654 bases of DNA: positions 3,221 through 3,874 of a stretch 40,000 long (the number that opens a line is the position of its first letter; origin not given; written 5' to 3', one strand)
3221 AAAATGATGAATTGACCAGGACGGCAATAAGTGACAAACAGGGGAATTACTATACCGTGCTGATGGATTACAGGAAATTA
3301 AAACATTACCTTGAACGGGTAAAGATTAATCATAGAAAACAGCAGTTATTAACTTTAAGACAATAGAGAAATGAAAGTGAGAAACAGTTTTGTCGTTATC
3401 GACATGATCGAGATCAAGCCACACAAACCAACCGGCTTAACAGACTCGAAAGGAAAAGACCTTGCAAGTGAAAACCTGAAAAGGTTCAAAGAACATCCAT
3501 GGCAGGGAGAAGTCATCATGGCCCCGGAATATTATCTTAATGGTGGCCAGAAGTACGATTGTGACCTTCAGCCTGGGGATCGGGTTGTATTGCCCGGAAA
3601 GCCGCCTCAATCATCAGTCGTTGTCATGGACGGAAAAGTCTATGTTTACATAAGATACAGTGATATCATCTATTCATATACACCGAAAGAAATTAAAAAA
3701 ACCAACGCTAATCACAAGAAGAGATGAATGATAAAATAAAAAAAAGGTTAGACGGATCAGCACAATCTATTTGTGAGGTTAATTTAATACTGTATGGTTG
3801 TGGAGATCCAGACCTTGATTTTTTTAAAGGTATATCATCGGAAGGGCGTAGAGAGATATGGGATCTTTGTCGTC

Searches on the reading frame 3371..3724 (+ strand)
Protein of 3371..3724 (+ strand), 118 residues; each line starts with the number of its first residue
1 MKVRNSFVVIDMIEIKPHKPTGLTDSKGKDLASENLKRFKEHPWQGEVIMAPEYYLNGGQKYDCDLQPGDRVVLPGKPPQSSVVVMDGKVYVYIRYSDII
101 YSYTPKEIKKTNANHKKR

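Call 6: search_protein_families(library=phrogs, proteins=[window:3371-3724:+], max_evalue=0.01)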
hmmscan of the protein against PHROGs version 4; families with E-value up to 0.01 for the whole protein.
window:3371-3724:+ (118 aa): 1 family
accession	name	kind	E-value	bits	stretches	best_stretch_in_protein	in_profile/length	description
phrog_3188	-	other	0.00056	20.7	1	40-101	32-92/96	co-chaperonin GroES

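Call 14: search_protein_families(library=pfam, proteins=[window:3371-3724:+], max_evalue=0.1)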
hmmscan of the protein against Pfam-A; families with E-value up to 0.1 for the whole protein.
window:3371-3724:+ (118 aa): 1 family
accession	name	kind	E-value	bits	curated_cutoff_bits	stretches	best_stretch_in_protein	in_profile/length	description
PF00166.26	Cpn10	-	3.1e-05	24.4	21.1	1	40-100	31-90/93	Chaperonin 10 Kd subunit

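Call 18: find_encoding_contigs(protein=window:3371-3724:+, flank=10000, max_places=8)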
Protein window:3371-3724:+ (118 aa): 12 contigs read that carry it; 8 places shown.
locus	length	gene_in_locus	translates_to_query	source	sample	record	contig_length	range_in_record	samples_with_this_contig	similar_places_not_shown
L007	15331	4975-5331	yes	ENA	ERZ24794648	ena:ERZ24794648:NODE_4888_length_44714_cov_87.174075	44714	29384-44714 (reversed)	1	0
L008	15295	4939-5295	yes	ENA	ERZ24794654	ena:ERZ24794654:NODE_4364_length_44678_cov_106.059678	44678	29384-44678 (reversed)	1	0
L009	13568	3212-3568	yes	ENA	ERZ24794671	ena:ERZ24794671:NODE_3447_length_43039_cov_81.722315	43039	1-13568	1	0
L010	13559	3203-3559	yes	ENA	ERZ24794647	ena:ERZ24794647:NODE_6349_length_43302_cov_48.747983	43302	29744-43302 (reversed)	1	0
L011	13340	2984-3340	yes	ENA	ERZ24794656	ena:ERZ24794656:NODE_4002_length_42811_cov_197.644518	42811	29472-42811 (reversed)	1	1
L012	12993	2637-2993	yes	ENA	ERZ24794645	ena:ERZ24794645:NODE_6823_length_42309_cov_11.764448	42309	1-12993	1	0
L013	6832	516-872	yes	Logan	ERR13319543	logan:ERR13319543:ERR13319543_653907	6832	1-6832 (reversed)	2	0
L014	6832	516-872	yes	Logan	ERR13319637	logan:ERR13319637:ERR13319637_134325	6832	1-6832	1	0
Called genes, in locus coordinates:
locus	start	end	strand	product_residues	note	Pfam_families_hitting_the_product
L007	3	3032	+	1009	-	?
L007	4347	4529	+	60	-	-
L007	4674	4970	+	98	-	-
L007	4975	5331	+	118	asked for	-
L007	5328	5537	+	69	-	-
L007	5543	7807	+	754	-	-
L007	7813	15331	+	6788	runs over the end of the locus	-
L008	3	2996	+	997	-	?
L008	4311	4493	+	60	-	-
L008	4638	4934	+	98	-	-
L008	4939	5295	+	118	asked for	-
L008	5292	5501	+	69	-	-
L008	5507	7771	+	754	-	-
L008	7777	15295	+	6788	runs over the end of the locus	-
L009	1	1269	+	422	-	?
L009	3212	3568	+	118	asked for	-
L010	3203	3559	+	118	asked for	-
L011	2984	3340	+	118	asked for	-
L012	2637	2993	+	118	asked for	-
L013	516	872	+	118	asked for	-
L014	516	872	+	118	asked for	-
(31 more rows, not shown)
